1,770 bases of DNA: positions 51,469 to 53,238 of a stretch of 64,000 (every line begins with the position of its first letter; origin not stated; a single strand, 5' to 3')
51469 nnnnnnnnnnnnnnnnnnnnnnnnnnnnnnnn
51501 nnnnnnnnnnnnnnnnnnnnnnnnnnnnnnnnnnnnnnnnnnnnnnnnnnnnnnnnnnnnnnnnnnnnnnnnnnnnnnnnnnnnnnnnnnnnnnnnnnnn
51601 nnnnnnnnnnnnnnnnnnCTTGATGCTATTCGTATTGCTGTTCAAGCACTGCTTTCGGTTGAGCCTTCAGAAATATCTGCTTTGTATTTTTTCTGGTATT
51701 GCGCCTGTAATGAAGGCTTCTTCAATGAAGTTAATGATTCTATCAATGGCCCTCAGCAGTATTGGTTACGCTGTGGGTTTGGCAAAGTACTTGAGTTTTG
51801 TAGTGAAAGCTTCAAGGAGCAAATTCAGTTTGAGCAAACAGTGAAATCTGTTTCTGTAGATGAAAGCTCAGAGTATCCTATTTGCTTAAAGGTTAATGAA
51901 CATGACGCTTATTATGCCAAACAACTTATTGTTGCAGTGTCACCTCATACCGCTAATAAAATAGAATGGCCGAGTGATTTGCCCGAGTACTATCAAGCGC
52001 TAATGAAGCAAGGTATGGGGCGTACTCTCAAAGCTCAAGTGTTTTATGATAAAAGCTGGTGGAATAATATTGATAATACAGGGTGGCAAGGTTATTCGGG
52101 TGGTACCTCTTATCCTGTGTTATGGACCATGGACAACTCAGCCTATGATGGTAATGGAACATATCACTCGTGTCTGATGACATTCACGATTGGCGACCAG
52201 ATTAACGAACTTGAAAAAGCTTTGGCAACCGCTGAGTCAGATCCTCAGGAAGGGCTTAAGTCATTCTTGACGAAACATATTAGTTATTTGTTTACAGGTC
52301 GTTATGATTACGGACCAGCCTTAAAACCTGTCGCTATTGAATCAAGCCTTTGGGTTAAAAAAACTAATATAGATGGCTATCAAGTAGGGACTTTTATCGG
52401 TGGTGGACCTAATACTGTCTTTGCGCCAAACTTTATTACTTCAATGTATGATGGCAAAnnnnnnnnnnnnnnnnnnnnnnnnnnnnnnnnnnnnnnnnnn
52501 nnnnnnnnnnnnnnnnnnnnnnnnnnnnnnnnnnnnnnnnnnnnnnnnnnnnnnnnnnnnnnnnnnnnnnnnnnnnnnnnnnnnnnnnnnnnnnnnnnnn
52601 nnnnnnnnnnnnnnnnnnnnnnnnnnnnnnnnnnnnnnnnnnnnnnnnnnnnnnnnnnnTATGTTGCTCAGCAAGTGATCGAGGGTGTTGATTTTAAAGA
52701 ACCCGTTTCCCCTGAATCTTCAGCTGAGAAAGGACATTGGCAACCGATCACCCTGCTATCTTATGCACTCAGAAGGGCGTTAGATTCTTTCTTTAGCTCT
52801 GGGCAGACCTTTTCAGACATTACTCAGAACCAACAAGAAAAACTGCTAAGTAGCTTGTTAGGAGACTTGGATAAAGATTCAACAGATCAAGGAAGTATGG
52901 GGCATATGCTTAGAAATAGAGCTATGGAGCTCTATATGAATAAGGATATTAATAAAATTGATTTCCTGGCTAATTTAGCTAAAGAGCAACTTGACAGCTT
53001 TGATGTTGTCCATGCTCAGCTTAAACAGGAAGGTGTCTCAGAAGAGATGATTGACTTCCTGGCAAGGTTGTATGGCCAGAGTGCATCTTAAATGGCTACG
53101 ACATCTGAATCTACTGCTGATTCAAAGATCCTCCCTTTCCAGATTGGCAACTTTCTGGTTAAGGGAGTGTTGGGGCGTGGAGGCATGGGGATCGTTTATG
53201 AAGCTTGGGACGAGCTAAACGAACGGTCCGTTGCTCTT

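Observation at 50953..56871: Amine oxidase + kinase-STAND two-gene unit: candidate undescribed signalling or defence system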

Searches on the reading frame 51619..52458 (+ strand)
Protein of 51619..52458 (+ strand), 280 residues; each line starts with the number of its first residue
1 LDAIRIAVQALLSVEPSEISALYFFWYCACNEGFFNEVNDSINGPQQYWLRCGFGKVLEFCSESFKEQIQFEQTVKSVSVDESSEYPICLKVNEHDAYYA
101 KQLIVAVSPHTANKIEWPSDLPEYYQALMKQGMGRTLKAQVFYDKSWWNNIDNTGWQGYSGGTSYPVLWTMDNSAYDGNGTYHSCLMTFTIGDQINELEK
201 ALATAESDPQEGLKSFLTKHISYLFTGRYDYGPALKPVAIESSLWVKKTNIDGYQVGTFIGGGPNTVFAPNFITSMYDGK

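Call 25: find_related_loci(query=A2, collection=metagenome_contigs, flank=10000)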
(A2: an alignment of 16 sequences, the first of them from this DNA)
Query A2 (280 aa) in metagenome_contigs; peptide patterns used: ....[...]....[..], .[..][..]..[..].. (x = any residue, [..] = any of these).
125 stretches matched a pattern; 22 encode a relative of the query (tblastn E <= 1e-3); 22 distinct loci.
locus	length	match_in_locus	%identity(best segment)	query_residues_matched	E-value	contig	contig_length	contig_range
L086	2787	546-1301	39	4-274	2e-62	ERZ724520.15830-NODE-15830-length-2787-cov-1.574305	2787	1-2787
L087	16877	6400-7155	39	4-274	1e-61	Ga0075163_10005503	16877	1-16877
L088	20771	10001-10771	37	2-275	5e-60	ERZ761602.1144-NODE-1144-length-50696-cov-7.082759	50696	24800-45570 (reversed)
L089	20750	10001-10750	36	4-274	6e-57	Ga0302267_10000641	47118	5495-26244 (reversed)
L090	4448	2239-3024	38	2-274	3e-54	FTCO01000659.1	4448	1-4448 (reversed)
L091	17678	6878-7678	37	4-274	3e-54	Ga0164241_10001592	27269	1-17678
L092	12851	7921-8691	35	2-274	5e-54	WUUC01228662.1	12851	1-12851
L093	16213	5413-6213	37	4-274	3e-52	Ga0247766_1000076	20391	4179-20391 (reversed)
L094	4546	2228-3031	36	4-274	1e-51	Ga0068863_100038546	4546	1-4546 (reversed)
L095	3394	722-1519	35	4-274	2e-51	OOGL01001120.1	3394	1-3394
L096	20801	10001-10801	39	4-274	8e-57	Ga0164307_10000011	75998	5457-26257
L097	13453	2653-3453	35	4-274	2e-50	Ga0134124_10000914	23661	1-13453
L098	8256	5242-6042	35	4-274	5e-50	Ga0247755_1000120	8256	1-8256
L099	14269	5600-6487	35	4-274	3e-50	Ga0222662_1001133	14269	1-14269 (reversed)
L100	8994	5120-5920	36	4-274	4e-49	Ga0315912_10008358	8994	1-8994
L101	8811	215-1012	35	4-274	5e-49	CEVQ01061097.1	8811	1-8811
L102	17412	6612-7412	36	4-274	6e-49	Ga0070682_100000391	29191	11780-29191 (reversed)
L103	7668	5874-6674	36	4-274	6e-47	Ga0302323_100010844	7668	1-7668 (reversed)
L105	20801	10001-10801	35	4-274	1e-48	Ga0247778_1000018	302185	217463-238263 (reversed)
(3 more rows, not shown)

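Call 38: search_protein_families(library=pfam, proteins=[L088:6312-8717:+, L088:11485-13170:+, L088:13184-16024:-, L089:2780-7018:-, L089:7069-9267:-, L089:11534-12760:+, L089:14348-18973:+, L101:1919-4228:+, L103:2857-5082:+, L088:4279-6327:+], max_evalue=0.001)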
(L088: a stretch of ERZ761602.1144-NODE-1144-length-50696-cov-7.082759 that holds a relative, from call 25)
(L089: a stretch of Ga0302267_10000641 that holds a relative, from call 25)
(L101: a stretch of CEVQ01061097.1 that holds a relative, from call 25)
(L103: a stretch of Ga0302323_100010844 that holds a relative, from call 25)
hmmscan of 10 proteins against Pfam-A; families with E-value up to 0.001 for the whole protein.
L088:6312-8717:+ (802 aa): 1 family
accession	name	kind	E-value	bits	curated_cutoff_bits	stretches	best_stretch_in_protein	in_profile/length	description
PF18884.5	TSP3_bac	-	7.5e-12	45.3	25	2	311-332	1-22/22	Bacterial TSP3 repeat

L088:11485-13170:+ (562 aa): 2 families
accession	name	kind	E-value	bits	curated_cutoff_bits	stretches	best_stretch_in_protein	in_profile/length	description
PF00999.27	Na_H_Exchanger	-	1.5e-33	116.7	26.2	1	32-368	4-363/375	Sodium/hydrogen exchanger, transmembrane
PF02254.24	TrkA_N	-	2.7e-16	60.3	23.8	1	410-526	1-114/116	TrkA-N domain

L088:13184-16024:- (947 aa): 1 family
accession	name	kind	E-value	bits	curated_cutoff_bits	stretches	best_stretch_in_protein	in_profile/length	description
PF12889.12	DUF3829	-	7.3e-54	183.7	26.8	1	663-943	6-284/285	Protein of unknown function (DUF3829)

L089:2780-7018:- (1413 aa): 0 families

L089:7069-9267:- (733 aa): 0 families

L089:11534-12760:+ (409 aa): 2 families
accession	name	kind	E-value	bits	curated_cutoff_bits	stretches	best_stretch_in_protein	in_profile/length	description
PF13385.13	Laminin_G_3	-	3.3e-23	82.9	27.6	1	207-368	4-151/151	Concanavalin A-like lectin/glucanases superfamily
PF00354.24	Pentaxin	-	4.6e-05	23.6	25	1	258-374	60-170/194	Pentaxin family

L089:14348-18973:+ (1542 aa): 1 family
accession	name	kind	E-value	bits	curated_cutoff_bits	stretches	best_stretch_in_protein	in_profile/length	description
PF03572.23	Peptidase_S41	-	1.2e-31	110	24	1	1318-1475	8-163/165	Peptidase family S41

L101:1919-4228:+ (770 aa): 1 family
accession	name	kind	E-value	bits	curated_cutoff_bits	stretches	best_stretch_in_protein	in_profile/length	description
PF13640.12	2OG-FeII_Oxy_3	-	4.7e-07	31.1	27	1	129-212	3-95/98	2OG-Fe(II) oxygenase superfamily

L103:2857-5082:+ (742 aa): 1 family
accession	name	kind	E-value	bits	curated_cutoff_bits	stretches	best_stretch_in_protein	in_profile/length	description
PF07676.18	PD40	-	4.5e-09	36.5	20.9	1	566-590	10-35/38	WD40-like Beta Propeller Repeat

L088:4279-6327:+ (683 aa): 1 family
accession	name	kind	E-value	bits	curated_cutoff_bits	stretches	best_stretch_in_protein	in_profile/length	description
PF13519.12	VWA_2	-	2.2e-08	35.1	27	1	411-523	1-106/107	von Willebrand factor type A domain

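Call 81: search_protein_families(library=pfam, proteins=[L091:3623-4789:+, L091:4945-5970:-, L091:12307-14073:-, L102:4809-5972:-, L102:12002-12883:-, L092:5301-7268:-, L097:8135-8905:-, L105:15492-16517:-], max_evalue=0.0001)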
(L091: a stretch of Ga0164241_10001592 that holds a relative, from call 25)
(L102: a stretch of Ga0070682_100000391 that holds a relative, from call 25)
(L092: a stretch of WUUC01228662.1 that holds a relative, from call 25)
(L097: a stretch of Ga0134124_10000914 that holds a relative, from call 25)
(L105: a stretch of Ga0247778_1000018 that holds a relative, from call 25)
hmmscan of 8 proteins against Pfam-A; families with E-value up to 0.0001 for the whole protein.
L091:3623-4789:+ (389 aa): 0 families

L091:4945-5970:- (342 aa): 2 families
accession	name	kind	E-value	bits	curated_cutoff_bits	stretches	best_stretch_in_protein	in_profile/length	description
PF12833.13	HTH_18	-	8.1e-23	81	33.6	1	238-313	1-77/80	Helix-turn-helix domain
PF00165.29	HTH_AraC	-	7.9e-13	48.6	26.6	1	285-313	13-40/42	Bacterial regulatory helix-turn-helix proteins, AraC family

L091:12307-14073:- (589 aa): 4 families
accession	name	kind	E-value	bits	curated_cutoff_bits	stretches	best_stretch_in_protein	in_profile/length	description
PF04820.20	Trp_halogenase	-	9.7e-15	54.8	21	1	128-390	153-379/458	Tryptophan halogenase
PF01494.25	FAD_binding_3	-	3.4e-12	46.7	22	1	133-364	100-321/349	FAD binding domain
PF01266.30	DAO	-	6.3e-12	46.1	27.9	1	138-222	154-236/353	FAD dependent oxidoreductase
PF13450.12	NAD_binding_8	-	4.6e-05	24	21.9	0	17-58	1-42/68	NAD(P)-binding Rossmann-like domain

L102:4809-5972:- (388 aa): 0 families

L102:12002-12883:- (294 aa): 1 family
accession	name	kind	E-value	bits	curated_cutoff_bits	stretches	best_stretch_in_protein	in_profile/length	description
PF02517.21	Rce1-like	-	3.8e-22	78.8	22.4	1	200-287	3-92/93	Type II CAAX prenyl endopeptidase Rce1-like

L092:5301-7268:- (656 aa): 0 families

L097:8135-8905:- (257 aa): 0 families

L105:15492-16517:- (342 aa): 1 family
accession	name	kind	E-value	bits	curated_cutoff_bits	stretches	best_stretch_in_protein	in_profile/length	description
PF00486.34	Trans_reg_C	-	3.6e-24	85.1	26.2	1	232-304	1-77/77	Transcriptional regulatory protein, C terminal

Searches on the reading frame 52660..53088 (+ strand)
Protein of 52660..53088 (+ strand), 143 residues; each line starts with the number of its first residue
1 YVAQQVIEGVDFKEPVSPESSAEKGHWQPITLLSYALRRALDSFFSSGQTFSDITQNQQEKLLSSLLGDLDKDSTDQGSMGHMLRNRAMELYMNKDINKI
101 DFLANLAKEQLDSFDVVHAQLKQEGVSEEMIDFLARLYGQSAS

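Call 91: search_protein_families(library=padloc, proteins=[window:52660-53088:+], max_evalue=0.1)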
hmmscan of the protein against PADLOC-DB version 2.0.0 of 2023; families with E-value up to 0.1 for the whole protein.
window:52660-53088:+ (143 aa): 0 families
